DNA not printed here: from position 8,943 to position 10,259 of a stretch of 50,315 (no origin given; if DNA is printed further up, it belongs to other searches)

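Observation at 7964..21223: Carboxybiuret-type ring-mineralisation genes (AtzD-family, AtzG/E/H, AtzF) are split and rewired to an oxygenase, amidohydrolases and a racemase-like protein: candidate pathway for an unidentified N-heterocycle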

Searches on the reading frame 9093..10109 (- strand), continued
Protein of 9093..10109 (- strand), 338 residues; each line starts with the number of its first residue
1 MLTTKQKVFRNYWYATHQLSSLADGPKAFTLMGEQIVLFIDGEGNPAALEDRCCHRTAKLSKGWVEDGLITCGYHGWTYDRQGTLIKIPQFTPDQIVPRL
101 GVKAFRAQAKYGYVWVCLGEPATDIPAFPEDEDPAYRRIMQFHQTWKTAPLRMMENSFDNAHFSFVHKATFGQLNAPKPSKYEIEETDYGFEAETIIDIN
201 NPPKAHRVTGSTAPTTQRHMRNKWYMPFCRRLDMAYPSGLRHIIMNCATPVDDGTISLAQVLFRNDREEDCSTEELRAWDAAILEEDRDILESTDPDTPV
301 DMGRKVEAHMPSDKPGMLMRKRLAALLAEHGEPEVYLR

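Call 76: search_protein_families(library=pfam, proteins=[L054:11044-12432:-, L054:12436-12942:-, L054:12955-14157:-, L054:14158-15273:-, L054:15270-17960:-, L047:11155-12447:+, L047:12461-13354:+, L047:13373-15571:+, L047:15568-17457:+, L047:17503-18597:+])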
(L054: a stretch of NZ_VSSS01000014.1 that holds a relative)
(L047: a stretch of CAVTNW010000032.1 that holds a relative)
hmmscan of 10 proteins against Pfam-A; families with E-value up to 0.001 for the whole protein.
L054:11044-12432:- (462 aa): 1 family
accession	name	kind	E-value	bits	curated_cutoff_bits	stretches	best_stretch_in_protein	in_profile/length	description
PF01425.27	Amidase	-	2.1e-87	294.5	27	1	28-437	2-442/445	Amidase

L054:12436-12942:- (168 aa): 1 family
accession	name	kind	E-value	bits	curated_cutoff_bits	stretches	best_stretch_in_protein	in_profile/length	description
PF00903.31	Glyoxalase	-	0.00027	21.8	20.6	1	12-132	2-121/121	Glyoxalase/Bleomycin resistance protein/Dioxygenase superfamily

L054:12955-14157:- (400 aa): 4 families
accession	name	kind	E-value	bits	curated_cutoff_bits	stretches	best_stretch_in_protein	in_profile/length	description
PF01494.25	FAD_binding_3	-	1.9e-12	47.5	22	1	3-320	4-316/349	FAD binding domain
PF01266.30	DAO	-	1.2e-08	35.3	27.9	1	2-33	1-31/353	FAD dependent oxidoreductase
PF07992.20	Pyr_redox_2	-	1.3e-06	28.6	26.1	1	1-159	1-106/291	Pyridine nucleotide-disulphide oxidoreductase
PF13450.12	NAD_binding_8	-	8.8e-05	23.1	21.9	1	5-33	1-28/68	NAD(P)-binding Rossmann-like domain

L054:14158-15273:- (371 aa): 1 family
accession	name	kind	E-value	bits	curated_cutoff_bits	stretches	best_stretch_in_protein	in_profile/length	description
PF09663.15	Amido_AtzD_TrzD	-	2.7e-131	438.4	25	1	6-365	2-357/358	Amidohydrolase ring-opening protein (Amido_AtzD_TrzD)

L054:15270-17960:- (896 aa): 3 families
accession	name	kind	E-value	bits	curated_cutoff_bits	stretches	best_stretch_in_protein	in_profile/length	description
PF20256.3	MoCoBD_2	-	1.1e-84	284.8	27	1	550-827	2-283/283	Molybdopterin cofactor-binding domain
PF02738.23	MoCoBD_1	-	1.2e-73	247.6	27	1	270-516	1-244/244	Molybdopterin cofactor-binding domain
PF01315.27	Ald_Xan_dh_C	-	4.2e-24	85.4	31.3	1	135-253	1-109/110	Aldehyde oxidase and xanthine dehydrogenase, a/b hammerhead domain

L047:11155-12447:+ (430 aa): 2 families
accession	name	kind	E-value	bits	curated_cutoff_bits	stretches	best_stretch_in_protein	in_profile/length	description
PF07969.17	Amidohydro_3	-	1.2e-39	137.5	29.7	1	51-409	2-469/472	Amidohydrolase family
PF01979.26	Amidohydro_1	-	9.5e-14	51.8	25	1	59-405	2-336/345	Amidohydrolase family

L047:12461-13354:+ (297 aa): 2 families
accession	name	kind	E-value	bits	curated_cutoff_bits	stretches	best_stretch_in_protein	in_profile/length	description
PF03466.25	LysR_substrate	-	5.3e-37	127.7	28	1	88-283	3-196/209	LysR substrate binding domain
PF00126.33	HTH_1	-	9.7e-22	77.1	26.6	1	3-62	1-60/60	Bacterial regulatory helix-turn-helix protein, lysR family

L047:13373-15571:+ (732 aa): 3 families
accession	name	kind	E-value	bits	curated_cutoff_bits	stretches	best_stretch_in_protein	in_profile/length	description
PF01968.24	Hydantoinase_A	-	2e-87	293.6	22.9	1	247-534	1-290/291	Hydantoinase/oxoprolinase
PF05378.19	Hydant_A_N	-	5.9e-48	163.4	25.2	1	46-226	1-175/176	Hydantoinase/oxoprolinase N-terminal region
PF19278.4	Hydant_A_C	-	2.6e-16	60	21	1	550-722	13-190/193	Hydantoinase/oxoprolinase C-terminal domain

L047:15568-17457:+ (629 aa): 1 family
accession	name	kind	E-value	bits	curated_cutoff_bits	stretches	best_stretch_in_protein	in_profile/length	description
PF02538.19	Hydantoinase_B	-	9.1e-137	457.1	26.8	1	22-546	1-519/519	Hydantoinase B/oxoprolinase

L047:17503-18597:+ (364 aa): 1 family
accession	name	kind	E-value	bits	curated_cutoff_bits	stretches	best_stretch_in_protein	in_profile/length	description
PF09663.15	Amido_AtzD_TrzD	-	3.7e-140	467.5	25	1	4-361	1-358/358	Amidohydrolase ring-opening protein (Amido_AtzD_TrzD)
